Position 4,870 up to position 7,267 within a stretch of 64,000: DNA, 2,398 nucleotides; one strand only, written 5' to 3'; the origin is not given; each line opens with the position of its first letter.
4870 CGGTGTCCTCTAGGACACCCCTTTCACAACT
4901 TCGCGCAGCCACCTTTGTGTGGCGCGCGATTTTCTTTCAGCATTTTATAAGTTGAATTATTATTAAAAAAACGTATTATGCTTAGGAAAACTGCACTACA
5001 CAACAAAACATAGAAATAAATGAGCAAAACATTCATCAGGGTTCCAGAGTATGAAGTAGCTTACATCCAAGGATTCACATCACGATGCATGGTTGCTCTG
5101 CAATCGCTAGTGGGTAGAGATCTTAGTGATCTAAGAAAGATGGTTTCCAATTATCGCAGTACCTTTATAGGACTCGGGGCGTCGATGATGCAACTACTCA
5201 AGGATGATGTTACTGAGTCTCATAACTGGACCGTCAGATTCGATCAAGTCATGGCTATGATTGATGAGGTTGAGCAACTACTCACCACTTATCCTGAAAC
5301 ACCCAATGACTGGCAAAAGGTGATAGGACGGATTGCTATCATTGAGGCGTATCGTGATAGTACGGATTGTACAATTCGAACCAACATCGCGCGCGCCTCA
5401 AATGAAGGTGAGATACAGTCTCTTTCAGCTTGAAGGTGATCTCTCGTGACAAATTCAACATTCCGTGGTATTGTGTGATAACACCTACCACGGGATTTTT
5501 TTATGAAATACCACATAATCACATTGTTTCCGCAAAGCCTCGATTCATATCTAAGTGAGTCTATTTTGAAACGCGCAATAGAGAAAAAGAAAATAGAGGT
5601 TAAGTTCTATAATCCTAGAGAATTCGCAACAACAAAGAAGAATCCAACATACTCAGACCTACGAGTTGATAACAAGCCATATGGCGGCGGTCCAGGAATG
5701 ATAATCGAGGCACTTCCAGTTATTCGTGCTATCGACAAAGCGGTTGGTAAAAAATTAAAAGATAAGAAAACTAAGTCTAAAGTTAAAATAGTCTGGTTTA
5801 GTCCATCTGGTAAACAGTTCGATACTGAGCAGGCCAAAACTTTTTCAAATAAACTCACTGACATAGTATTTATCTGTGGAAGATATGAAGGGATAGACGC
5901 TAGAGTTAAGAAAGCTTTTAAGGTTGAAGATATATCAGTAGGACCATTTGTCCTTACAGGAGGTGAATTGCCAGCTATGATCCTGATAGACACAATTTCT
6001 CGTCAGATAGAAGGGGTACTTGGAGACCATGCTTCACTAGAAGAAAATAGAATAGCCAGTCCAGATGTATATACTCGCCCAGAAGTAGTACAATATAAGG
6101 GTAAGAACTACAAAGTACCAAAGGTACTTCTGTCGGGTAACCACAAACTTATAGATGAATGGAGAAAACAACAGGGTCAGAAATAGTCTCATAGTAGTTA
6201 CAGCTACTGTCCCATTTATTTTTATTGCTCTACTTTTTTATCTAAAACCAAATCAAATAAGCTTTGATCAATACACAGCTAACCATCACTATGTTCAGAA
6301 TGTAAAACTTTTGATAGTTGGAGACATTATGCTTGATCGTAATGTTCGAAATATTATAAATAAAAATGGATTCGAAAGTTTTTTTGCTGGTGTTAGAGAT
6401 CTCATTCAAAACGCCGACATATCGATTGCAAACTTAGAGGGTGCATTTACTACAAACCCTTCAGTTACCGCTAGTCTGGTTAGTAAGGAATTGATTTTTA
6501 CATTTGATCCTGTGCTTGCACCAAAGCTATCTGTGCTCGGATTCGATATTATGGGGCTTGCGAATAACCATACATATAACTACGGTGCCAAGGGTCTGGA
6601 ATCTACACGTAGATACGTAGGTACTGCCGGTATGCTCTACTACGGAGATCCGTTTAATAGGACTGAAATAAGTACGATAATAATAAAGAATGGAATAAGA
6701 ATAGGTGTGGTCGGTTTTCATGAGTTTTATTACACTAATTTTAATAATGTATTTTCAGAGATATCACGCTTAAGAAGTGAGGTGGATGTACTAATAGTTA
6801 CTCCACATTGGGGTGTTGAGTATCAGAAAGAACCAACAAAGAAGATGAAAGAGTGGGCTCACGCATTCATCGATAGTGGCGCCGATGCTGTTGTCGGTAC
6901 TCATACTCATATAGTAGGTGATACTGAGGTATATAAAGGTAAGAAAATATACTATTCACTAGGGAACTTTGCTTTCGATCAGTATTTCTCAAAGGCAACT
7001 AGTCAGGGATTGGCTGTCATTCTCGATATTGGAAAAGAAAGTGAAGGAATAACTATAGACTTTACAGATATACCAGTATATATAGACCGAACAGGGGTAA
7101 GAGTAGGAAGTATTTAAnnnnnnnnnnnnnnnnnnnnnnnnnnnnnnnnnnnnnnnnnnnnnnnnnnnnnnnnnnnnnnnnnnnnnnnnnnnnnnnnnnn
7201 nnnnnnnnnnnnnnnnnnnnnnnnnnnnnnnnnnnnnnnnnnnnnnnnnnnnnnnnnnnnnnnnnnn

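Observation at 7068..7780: Tandemly duplicated operator-promoter-RNA-terminator unit upstream of rpoB: two paralogous candidate small RNAs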

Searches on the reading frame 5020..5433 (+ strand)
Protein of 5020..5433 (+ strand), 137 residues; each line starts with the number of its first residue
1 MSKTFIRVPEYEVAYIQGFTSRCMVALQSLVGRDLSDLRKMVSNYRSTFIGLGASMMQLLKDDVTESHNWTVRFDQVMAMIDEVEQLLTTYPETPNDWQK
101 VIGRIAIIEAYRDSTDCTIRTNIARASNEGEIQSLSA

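Call 48: search_protein_families(library=pfam, proteins=[window:5020-5433:+], max_evalue=1)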
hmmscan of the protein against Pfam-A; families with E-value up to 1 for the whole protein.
window:5020-5433:+ (137 aa): 0 families

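Call 57: find_homologous_proteins(query=A4, max_evalue=0.01)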
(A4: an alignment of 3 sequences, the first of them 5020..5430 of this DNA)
Query A4 (3 sequences) (137 aa, profile of the alignment): 5 proteins with E <= 0.01 among 598 candidates.
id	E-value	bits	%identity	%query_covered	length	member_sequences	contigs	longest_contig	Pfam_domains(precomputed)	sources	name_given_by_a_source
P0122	2.4e-64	233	30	49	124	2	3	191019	-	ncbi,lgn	-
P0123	1.0e-55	205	100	100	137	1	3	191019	-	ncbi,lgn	-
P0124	1.2e-49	185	-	-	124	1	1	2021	-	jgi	-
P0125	5.1e-44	167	82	100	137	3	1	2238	-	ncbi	-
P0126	6.2e-39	151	27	62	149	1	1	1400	-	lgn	-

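Call 71: predict_structure(alignment_id=A6)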
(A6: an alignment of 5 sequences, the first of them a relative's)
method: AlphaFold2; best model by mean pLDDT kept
length: 137 residues; sequences in the alignment: 5
mean_pLDDT: 83.3   pTM: 0.78
mean pLDDT of the five models: 83.3, 82.2, 82.1, 78.6, 77.4
residues with pLDDT >= 90: 43; 70-90: 79; 50-70: 11; < 50: 4
segments of 3 or more residues with pLDDT < 50: none
pLDDT, mean of each block of 10 residues (from residue 1): 67 85 84 76 90 91 89 94 89 80 91 91 79 50
secondary structure, 60 per line:
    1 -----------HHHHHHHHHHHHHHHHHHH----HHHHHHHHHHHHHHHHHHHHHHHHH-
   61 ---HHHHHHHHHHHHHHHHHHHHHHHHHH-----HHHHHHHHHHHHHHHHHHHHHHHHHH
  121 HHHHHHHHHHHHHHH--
elements in order: H12-30 H35-59 H64-89 H95-135

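Call 74: fold_search(model_id=the predicted structure, library=pdb)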
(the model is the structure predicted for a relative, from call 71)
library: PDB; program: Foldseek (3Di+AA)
matches with E <= 10: 453; with E <= 0.001: 0
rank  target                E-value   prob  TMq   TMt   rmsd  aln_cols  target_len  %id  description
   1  8s2p_BBB              2.1e-01  0.21  0.22  0.17  20.0       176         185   13  Crystal structure of Borrelia burgdorferi paralogous family 12 outer surface protein BBH37 (space group p21) (released 2025-03-05)
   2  8s2p_AAA              2.6e-01  0.15  0.21  0.16  21.9       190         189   14  Crystal structure of Borrelia burgdorferi paralogous family 12 outer surface protein BBH37 (space group p21) (released 2025-03-05)
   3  8s2f_AAA              4.2e-01  0.12  0.20  0.17  18.8       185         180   13  Crystal structure of Borrelia burgdorferi paralogous family 12 outer surface protein BBH37 (released 2025-03-05)
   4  8djk_C                4.4e-01  0.82  0.45  0.51   8.4       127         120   12  HMGCR-UBIAD1 Complex State 2 (released 2022-08-03)
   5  2yfb_A                5.2e-01  0.28  0.28  0.20  11.3       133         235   15  X-ray structure of McpS ligand binding domain in complex with succinate (released 2012-04-18)
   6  8s2f_BBB              6.1e-01  0.11  0.23  0.18  19.2       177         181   12  Crystal structure of Borrelia burgdorferi paralogous family 12 outer surface protein BBH37 (released 2025-03-05)
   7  3t6g_D                6.8e-01  0.77  0.48  0.50   7.1       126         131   10  Structure of the complex between NSP3 (SHEP1) and p130Cas (released 2011-11-23)
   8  6its_A                6.8e-01  0.28  0.34  0.32  13.8       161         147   12  The citrate-bound trimer of chemoreceptor MCP2201 ligand binding domain (released 2018-12-26)
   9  9min_I                7.5e-01  0.57  0.38  0.40   7.4       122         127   11  Structure of a designed minibinder to NYESO1-A*02:01 (released 2025-08-06)
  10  8i9t_CH               7.5e-01  0.33  0.37  0.15   7.9       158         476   13  Cryo-EM structure of a Chaetomium thermophilum pre-60S ribosomal subunit - State Dbp10-1 (released 2023-05-17)
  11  3t6g_B                8.0e-01  0.66  0.45  0.46   7.6       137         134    9  Structure of the complex between NSP3 (SHEP1) and p130Cas (released 2011-11-23)
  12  4m70_A                8.0e-01  0.60  0.40  0.48   9.5       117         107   14  Crystal structure of potato Rx-CC domain in complex with RanGAP2-WPP domain (released 2013-11-13)
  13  9tav_A                8.0e-01  0.28  0.29  0.32   8.2       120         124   16  De novo photoenzyme photoABLE2 in complex with substrate (released 2026-03-25)
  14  8auw_C                8.0e-01  0.21  0.30  0.27  20.0       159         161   15  Cryo-EM structure of human BIRC6 in complex with SMAC. (released 2023-02-15)
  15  4xek_A                8.4e-01  0.57  0.44  0.44   9.0       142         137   10  Pyk2-FAT domain in complex with leupaxin LD4 motif (released 2015-12-30)
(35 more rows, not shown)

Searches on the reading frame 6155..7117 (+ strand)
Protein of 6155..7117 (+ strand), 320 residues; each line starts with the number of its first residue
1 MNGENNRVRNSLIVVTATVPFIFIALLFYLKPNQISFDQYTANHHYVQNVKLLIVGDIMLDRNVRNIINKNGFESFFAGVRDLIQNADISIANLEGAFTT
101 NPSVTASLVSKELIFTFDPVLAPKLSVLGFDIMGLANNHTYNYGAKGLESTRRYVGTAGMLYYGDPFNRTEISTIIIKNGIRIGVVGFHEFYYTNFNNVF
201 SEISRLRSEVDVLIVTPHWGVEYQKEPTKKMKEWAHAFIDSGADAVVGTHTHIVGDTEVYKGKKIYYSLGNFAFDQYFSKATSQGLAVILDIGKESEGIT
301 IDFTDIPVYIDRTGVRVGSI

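Call 13: find_encoding_contigs(protein=window:6155-7117:+, flank=10000, max_places=10)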
Protein window:6155-7117:+ (320 aa): 3 contigs read that carry it; 1 place shown.
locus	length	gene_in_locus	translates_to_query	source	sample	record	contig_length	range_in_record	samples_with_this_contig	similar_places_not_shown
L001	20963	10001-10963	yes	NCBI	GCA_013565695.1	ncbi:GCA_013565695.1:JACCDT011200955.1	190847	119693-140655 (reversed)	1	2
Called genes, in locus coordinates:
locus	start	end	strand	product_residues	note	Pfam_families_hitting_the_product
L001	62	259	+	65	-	-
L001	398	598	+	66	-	PF00313:CSD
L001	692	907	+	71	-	PF01783:Ribosomal_L32p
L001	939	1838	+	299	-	PF01029:NusB, PF00293:NUDIX (weak)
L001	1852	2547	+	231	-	PF22935:RM44_endonuclase, PF14622:Ribonucleas_3_3, PF00636:Ribonuclease_3, PF00035:dsrm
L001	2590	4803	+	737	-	PF02463:SMC_N, PF13476:AAA_23 (weak), PF13304:AAA_21 (faint)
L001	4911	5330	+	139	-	-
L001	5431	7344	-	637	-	PF08206:OB_RNB, PF17849:OB_Dis3 (weak), PF17876:CSD2, PF00773:RNB, PF00575:S1 (weak)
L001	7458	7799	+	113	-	PF00886:Ribosomal_S16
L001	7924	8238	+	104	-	PF13083:KH_KhpA-B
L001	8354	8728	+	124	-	-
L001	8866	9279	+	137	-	-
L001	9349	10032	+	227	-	PF01746:tRNA_m1G_MT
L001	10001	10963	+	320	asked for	PF09587:PGA_cap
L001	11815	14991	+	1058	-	PF04563:RNA_pol_Rpb2_1, PF04561:RNA_pol_Rpb2_2, PF04565:RNA_pol_Rpb2_3, PF10385:RNA_pol_Rpb2_45, PF00562:RNA_pol_Rpb2_6, PF04560:RNA_pol_Rpb2_7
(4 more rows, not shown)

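Call 15: find_homologous_proteins(query=window:6155-7117:+, max_evalue=1e-20)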
Query window:6155-7117:+ (320 aa): 1335 proteins with E <= 1e-20 among 3202 candidates; the best 120 are listed.
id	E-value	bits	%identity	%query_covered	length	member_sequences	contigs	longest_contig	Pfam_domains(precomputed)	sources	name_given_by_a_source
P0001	1.1e-209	713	100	100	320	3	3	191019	PF09587.16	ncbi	-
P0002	4.2e-174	596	82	100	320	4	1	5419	PF09587.16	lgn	-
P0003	2.2e-151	521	87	82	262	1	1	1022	PF09587.16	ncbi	-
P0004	1.8e-150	518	71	99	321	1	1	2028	PF09587.16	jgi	-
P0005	2.8e-150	518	71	99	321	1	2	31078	PF09587.16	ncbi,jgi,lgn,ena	jgi:poly-gamma-glutamate synthesis protein (capsule biosynthesis protein)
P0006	1.5e-143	496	68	99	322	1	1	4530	PF09587.16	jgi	-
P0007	1.9e-142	492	68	98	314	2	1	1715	PF09587.16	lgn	-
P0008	1.8e-139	482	64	100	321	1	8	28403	PF09587.16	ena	-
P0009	5.2e-139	481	66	99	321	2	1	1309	PF09587.16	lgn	-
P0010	3.9e-138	478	70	91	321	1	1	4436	PF09587.16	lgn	-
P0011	4.3e-138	478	66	99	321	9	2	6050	PF09587.16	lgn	-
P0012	2.0e-137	475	65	100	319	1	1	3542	PF09587.16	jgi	-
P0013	2.2e-137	475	65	99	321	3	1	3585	PF09587.16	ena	-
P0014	4.2e-137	474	64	99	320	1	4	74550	PF09587.16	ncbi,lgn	-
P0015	7.5e-137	474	64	99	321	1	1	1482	PF09587.16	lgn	-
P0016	1.8e-136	472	65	96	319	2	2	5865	PF09587.16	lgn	-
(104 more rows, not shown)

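Call 16: find_encoding_contigs(protein=P0002, flank=6000, max_places=3)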
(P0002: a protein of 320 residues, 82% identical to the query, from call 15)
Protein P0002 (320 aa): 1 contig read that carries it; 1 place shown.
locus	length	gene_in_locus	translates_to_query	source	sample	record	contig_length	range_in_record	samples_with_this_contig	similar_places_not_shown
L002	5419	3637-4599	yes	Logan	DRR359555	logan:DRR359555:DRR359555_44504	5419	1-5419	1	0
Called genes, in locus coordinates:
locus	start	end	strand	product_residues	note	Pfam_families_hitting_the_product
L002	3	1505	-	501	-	?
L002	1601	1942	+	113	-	PF00886:Ribosomal_S16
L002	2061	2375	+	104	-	PF13083:KH_KhpA-B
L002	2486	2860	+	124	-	-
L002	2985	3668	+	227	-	PF01746:tRNA_m1G_MT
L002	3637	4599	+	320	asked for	PF09587:PGA_cap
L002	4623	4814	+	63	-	-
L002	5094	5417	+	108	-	?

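Call 17: find_encoding_contigs(protein=P0005, flank=6000, max_places=3)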
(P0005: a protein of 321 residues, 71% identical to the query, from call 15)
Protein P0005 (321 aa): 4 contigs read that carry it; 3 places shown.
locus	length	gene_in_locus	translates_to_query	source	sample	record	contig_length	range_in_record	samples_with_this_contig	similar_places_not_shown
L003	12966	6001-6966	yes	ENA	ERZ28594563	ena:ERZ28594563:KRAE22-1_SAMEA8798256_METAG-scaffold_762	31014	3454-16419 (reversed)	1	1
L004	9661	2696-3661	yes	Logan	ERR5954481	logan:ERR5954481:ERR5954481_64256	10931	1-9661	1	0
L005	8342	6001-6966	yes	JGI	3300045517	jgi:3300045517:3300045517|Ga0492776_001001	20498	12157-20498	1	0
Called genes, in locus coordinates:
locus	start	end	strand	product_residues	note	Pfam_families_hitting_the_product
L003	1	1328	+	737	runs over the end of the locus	PF02463:SMC_N, PF13175:AAA_15 (weak), PF13476:AAA_23, PF13304:AAA_21 (faint)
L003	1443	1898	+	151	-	-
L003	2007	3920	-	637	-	PF08206:OB_RNB (weak), PF17849:OB_Dis3 (weak), PF17876:CSD2, PF00773:RNB, PF00575:S1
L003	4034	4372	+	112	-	PF00886:Ribosomal_S16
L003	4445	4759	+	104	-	PF13083:KH_KhpA-B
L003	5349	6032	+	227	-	PF01746:tRNA_m1G_MT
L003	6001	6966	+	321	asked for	PF09587:PGA_cap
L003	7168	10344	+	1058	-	PF04563:RNA_pol_Rpb2_1, PF04561:RNA_pol_Rpb2_2, PF04565:RNA_pol_Rpb2_3, PF10385:RNA_pol_Rpb2_45, PF00562:RNA_pol_Rpb2_6, PF04560:RNA_pol_Rpb2_7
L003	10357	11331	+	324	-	PF18933:PsbP_2 (faint)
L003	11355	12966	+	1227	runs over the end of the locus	PF04997:RNA_pol_Rpb1_1, PF00623:RNA_pol_Rpb1_2, PF04983:RNA_pol_Rpb1_3, PF05000:RNA_pol_Rpb1_4, PF04998:RNA_pol_Rpb1_5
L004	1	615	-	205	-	?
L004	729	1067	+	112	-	PF00886:Ribosomal_S16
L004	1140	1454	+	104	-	PF13083:KH_KhpA-B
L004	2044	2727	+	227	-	PF01746:tRNA_m1G_MT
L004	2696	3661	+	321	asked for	PF09587:PGA_cap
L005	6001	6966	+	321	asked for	PF09587:PGA_cap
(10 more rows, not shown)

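Call 18: find_encoding_contigs(protein=P0008, flank=6000, max_places=3)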
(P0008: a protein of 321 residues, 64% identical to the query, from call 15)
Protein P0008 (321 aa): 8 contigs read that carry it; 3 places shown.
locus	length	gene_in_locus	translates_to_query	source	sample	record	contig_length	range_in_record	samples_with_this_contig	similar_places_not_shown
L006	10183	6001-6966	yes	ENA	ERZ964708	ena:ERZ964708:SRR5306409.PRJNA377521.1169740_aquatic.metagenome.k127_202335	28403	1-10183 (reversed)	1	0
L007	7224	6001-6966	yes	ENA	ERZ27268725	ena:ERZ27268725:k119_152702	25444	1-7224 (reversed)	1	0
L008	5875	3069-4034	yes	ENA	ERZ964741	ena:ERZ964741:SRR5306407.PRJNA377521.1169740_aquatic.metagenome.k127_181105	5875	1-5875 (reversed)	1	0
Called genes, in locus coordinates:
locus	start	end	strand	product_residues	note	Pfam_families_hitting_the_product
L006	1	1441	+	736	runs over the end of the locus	PF02463:SMC_N, PF13476:AAA_23, PF13304:AAA_21 (faint)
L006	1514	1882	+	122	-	-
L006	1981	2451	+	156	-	-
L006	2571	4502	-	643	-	PF08206:OB_RNB (weak), PF17849:OB_Dis3 (weak), PF17876:CSD2, PF00773:RNB, PF00575:S1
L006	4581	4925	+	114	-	PF00886:Ribosomal_S16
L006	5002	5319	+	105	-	PF13083:KH_KhpA-B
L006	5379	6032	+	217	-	PF01746:tRNA_m1G_MT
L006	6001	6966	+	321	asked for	PF09587:PGA_cap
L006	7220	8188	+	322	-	PF01820:Dala_Dala_lig_N, PF02655:ATP-grasp_3 (weak), PF08443:RimK (weak), PF02222:ATP-grasp (weak), PF07478:Dala_Dala_lig_C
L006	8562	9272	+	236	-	-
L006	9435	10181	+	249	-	?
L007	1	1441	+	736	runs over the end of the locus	PF02463:SMC_N, PF13476:AAA_23, PF13304:AAA_21 (faint)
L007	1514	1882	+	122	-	-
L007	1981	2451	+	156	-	-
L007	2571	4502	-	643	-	PF08206:OB_RNB (weak), PF17849:OB_Dis3 (weak), PF17876:CSD2, PF00773:RNB, PF00575:S1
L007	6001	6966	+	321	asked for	PF09587:PGA_cap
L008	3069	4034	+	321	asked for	PF09587:PGA_cap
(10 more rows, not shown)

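Call 19: find_encoding_contigs(protein=P0014, flank=6000, max_places=3)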
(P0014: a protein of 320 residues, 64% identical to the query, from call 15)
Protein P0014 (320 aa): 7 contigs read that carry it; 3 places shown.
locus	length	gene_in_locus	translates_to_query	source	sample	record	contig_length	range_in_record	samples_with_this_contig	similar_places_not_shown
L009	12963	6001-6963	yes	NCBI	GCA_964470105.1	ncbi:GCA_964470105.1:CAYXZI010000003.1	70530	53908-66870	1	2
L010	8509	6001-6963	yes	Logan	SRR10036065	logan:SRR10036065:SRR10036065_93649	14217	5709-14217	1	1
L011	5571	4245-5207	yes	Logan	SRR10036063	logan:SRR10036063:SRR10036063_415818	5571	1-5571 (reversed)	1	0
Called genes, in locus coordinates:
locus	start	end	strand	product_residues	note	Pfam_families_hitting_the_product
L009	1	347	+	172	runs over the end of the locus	-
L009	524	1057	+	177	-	PF10543:ORF6N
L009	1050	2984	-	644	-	PF08206:OB_RNB (weak), PF17849:OB_Dis3 (weak), PF17876:CSD2, PF00773:RNB, PF00575:S1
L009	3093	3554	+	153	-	-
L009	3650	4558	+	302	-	PF01145:Band_7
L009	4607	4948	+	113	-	PF00886:Ribosomal_S16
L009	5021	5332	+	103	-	PF13083:KH_KhpA-B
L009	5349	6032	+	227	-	PF01746:tRNA_m1G_MT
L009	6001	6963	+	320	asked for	PF09587:PGA_cap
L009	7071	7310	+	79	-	-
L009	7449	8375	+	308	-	PF01820:Dala_Dala_lig_N, PF01820:Dala_Dala_lig_N, PF01071:GARS_A (weak), PF02655:ATP-grasp_3 (weak), PF02786:CPSase_L_D2 (weak), PF08443:RimK (weak), PF02222:ATP-grasp, PF07478:Dala_Dala_lig_C, +2 more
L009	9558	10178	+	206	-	-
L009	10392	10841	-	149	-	-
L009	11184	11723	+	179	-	PF03703:bPH_2 (weak)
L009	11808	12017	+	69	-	-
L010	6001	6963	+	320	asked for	PF09587:PGA_cap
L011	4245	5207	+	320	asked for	PF09587:PGA_cap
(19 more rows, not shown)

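Call 40: find_encoding_contigs(protein=P0003, flank=6000, max_places=3)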
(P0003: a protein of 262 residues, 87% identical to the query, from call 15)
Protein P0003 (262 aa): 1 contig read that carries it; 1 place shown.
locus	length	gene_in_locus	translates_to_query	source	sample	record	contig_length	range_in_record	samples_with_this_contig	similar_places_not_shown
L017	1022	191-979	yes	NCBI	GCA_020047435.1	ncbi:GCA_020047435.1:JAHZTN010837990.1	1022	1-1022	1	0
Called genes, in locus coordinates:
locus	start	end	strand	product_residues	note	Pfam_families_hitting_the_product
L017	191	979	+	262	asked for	PF09587:PGA_cap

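Call 63: find_encoding_contigs(protein=P0010, flank=4000, max_places=2)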
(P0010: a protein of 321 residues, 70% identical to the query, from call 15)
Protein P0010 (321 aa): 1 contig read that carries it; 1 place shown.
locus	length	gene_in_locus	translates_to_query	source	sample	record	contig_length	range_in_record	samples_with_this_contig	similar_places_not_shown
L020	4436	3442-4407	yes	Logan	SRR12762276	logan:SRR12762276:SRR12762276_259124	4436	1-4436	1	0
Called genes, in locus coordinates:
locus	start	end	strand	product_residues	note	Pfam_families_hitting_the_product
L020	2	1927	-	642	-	?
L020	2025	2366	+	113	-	PF00886:Ribosomal_S16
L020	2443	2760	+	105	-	PF13083:KH_KhpA-B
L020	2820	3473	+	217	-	PF01746:tRNA_m1G_MT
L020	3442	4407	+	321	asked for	PF09587:PGA_cap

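Call 64: find_encoding_contigs(protein=P0006, flank=4000, max_places=2)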
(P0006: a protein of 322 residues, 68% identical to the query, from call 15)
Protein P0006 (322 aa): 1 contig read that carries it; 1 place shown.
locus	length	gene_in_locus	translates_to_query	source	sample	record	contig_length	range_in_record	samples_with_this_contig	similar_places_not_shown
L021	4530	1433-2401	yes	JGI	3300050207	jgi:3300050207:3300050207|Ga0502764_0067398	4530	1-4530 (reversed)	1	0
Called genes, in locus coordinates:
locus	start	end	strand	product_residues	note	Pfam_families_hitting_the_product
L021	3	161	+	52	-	?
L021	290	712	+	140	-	-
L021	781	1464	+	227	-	PF01746:tRNA_m1G_MT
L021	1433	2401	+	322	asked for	PF09587:PGA_cap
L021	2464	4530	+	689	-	?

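Call 83: find_encoding_contigs(protein=P0011, flank=4000, max_places=2)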
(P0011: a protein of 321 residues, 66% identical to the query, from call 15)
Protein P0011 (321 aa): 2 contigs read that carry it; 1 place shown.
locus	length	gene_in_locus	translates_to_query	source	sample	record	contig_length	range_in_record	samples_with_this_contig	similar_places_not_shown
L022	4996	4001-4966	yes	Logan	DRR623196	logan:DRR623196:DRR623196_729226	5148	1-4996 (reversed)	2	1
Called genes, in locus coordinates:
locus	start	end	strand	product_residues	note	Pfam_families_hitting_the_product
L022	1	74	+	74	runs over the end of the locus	?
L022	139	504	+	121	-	-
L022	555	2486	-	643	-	PF08206:OB_RNB (weak), PF17849:OB_Dis3 (weak), PF17876:CSD2, PF00773:RNB, PF00575:S1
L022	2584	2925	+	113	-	PF00886:Ribosomal_S16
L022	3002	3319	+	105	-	PF13083:KH_KhpA-B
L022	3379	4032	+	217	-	PF01746:tRNA_m1G_MT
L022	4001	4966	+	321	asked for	PF09587:PGA_cap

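Call 84: find_encoding_contigs(protein=P0016, flank=4000, max_places=2)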
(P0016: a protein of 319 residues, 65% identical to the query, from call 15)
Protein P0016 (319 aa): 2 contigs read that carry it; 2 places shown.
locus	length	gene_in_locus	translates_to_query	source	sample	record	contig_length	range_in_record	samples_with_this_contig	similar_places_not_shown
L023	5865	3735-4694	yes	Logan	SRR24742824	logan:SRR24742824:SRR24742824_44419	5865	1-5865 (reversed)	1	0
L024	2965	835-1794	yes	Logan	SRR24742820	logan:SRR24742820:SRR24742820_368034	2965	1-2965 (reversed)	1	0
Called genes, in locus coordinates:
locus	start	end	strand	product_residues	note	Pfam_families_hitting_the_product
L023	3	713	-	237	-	?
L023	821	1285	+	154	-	PF07282:Cas12f1-like_TNB (weak)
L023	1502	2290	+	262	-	PF01145:Band_7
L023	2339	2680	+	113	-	PF00886:Ribosomal_S16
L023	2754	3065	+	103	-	PF13083:KH_KhpA-B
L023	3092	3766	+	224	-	PF01746:tRNA_m1G_MT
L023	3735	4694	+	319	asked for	PF09587:PGA_cap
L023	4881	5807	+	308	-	PF01820:Dala_Dala_lig_N (weak), PF14397:ATPgrasp_ST (faint), PF01820:Dala_Dala_lig_N, PF01071:GARS_A (faint), PF02655:ATP-grasp_3 (weak), PF08443:RimK (weak), PF02222:ATP-grasp, PF07478:Dala_Dala_lig_C, +1 more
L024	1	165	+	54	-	?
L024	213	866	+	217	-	PF01746:tRNA_m1G_MT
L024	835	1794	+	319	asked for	PF09587:PGA_cap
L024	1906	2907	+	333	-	PF01820:Dala_Dala_lig_N (weak), PF14397:ATPgrasp_ST (faint), PF01820:Dala_Dala_lig_N, PF02655:ATP-grasp_3 (weak), PF08443:RimK (weak), PF02222:ATP-grasp, PF07478:Dala_Dala_lig_C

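Call 85: find_encoding_contigs(protein=P0012, flank=4000, max_places=2)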
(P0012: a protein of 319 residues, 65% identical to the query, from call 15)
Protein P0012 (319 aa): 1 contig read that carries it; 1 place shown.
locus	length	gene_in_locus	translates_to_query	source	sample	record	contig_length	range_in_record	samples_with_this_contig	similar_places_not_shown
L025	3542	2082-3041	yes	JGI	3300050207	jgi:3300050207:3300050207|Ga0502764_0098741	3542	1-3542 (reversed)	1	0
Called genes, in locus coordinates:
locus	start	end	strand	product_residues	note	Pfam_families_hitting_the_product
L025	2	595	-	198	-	?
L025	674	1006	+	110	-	PF00886:Ribosomal_S16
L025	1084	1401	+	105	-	PF13083:KH_KhpA-B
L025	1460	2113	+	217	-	PF01746:tRNA_m1G_MT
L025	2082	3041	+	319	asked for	PF09587:PGA_cap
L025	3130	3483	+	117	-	-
